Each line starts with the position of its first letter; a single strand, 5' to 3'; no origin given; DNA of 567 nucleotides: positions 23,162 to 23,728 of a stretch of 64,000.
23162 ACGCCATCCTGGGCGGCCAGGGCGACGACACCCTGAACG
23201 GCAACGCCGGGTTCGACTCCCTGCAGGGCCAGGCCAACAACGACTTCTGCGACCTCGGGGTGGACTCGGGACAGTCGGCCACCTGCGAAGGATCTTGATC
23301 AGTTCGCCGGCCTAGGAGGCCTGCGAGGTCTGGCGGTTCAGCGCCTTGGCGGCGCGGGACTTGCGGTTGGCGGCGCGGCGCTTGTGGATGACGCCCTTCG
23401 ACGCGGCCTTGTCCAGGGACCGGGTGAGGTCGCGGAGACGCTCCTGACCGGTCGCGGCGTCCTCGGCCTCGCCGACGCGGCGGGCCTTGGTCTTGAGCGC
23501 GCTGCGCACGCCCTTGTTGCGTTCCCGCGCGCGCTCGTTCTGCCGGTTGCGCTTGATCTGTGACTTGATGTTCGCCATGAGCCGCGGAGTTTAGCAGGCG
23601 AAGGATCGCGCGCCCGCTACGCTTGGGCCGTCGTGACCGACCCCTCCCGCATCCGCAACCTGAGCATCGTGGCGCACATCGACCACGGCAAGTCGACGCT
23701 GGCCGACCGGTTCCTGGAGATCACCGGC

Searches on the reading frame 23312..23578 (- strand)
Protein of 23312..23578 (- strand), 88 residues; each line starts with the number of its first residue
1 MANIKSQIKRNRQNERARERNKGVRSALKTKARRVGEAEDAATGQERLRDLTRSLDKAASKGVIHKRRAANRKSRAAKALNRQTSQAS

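Call 43: search_protein_families(library=pfam, proteins=[window:23312-23578:-], max_evalue=0.001)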
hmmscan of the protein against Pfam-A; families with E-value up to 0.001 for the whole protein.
window:23312-23578:- (88 aa): 1 family
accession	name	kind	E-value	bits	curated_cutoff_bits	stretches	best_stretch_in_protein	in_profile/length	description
PF01649.23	Ribosomal_S20p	-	4e-22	79.1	29.5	1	2-81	1-83/83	Ribosomal protein S20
